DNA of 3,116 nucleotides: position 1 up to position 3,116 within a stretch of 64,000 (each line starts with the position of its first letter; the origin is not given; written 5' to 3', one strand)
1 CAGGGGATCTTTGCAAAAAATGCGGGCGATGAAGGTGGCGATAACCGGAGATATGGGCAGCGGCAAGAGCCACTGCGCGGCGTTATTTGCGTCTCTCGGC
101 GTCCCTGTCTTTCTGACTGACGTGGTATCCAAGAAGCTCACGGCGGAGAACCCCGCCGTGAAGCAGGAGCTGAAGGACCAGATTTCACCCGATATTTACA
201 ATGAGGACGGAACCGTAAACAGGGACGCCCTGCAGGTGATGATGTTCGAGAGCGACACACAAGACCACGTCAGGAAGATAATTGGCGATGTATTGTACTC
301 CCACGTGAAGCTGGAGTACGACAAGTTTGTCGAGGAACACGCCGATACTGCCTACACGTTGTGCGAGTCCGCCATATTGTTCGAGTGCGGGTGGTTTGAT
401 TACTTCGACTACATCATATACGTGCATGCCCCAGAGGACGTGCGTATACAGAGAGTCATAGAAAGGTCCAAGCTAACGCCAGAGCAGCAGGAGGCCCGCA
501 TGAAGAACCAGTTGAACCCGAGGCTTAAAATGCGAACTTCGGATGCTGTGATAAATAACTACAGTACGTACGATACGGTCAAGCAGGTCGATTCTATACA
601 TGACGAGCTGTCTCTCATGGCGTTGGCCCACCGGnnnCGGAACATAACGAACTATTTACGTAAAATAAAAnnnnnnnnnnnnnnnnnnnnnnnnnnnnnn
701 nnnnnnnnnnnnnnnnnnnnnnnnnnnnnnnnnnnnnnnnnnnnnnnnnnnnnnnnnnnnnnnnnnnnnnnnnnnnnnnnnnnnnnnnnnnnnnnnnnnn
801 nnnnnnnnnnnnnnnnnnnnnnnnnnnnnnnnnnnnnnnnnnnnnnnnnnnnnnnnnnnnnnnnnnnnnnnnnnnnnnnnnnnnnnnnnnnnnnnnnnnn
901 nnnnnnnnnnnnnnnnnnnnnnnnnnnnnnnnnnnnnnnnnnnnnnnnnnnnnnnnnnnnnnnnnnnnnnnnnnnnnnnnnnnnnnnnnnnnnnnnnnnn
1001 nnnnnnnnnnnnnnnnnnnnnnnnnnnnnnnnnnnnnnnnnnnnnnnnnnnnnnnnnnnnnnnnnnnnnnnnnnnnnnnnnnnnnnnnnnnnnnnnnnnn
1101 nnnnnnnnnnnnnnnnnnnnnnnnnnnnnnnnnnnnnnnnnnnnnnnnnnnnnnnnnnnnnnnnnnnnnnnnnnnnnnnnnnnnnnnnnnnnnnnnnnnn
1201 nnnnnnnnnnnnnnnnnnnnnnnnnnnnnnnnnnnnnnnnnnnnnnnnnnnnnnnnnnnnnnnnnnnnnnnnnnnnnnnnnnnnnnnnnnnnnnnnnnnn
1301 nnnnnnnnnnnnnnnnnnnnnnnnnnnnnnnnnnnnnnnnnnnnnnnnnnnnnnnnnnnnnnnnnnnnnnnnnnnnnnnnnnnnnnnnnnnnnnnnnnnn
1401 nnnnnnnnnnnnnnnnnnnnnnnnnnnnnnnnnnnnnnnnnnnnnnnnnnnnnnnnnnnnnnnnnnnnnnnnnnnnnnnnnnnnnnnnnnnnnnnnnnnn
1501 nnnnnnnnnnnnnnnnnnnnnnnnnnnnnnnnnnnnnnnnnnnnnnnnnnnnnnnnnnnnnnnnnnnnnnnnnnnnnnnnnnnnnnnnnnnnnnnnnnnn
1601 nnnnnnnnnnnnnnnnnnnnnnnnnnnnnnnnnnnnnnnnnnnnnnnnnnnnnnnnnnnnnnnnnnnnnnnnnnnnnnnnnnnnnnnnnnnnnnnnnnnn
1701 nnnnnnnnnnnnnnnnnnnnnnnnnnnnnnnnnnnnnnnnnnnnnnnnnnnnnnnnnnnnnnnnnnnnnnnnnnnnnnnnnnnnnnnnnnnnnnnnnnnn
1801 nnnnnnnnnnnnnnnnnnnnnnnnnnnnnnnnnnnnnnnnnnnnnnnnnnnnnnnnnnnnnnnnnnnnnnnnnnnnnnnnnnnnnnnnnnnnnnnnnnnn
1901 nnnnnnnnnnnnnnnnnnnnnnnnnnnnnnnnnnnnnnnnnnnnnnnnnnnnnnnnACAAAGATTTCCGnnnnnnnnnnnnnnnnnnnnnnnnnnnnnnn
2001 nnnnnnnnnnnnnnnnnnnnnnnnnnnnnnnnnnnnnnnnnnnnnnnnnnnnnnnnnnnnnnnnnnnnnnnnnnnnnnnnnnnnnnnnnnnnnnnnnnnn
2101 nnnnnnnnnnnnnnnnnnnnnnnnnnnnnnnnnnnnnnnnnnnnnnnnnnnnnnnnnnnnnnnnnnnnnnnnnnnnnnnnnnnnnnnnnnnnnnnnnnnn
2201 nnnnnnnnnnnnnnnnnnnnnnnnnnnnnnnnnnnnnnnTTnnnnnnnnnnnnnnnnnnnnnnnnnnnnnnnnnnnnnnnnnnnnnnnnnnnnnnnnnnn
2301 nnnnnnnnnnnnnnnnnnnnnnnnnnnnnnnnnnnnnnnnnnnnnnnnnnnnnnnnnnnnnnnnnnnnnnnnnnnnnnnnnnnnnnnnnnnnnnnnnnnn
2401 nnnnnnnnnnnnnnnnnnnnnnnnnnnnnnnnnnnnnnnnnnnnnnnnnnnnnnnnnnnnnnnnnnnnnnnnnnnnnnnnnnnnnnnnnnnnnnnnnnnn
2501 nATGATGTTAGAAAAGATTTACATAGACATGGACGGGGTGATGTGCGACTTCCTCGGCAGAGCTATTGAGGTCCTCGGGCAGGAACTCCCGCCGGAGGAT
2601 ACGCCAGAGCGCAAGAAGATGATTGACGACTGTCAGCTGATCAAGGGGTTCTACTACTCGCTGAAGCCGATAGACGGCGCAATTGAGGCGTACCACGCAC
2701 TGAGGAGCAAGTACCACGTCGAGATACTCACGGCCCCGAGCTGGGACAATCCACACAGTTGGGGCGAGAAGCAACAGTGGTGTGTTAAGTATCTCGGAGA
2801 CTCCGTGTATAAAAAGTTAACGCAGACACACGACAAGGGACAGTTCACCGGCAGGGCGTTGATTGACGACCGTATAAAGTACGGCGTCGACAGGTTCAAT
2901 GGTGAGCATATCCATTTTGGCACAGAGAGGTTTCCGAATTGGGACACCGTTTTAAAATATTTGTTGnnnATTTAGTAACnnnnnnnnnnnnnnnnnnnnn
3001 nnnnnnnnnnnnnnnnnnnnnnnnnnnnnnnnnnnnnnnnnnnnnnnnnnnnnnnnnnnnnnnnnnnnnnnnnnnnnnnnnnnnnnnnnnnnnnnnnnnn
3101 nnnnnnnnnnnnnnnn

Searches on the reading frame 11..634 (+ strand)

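Call 79: search_protein_families(library=pfam, proteins=[window:11-634:+], max_evalue=0.01)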
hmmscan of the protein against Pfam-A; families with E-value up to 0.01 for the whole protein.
window:11-634:+ (208 aa): 4 families
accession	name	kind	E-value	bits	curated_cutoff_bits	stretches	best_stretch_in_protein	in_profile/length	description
PF01121.26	CoaE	-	5e-33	114.7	27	1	9-186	3-177/180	Dephospho-CoA kinase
PF13238.12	AAA_18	-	4.8e-06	27.5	29.4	1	9-163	1-122/128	AAA domain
PF13189.12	Cytidylate_kin2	-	0.00052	20.7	28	1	9-166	2-145/176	Cytidylate kinase-like family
PF13671.12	AAA_33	-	0.0059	17.3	27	0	12-64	5-57/143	AAA domain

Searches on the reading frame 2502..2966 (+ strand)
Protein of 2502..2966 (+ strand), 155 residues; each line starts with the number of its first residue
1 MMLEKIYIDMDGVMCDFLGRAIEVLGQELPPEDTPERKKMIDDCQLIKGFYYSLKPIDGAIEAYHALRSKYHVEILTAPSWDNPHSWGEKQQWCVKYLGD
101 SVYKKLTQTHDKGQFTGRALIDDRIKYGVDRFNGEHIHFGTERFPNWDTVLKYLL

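Call 79: search_protein_families(library=pfam, proteins=[window:2502-2966:+], max_evalue=0.01)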
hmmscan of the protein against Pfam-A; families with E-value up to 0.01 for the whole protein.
window:2502-2966:+ (155 aa): 1 family
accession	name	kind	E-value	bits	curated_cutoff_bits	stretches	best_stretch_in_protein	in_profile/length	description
PF06941.18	NT5C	-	9.2e-14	52.2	24.8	1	6-141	4-152/180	5' nucleotidase, deoxy (Pyrimidine), cytosolic type C protein (NT5C)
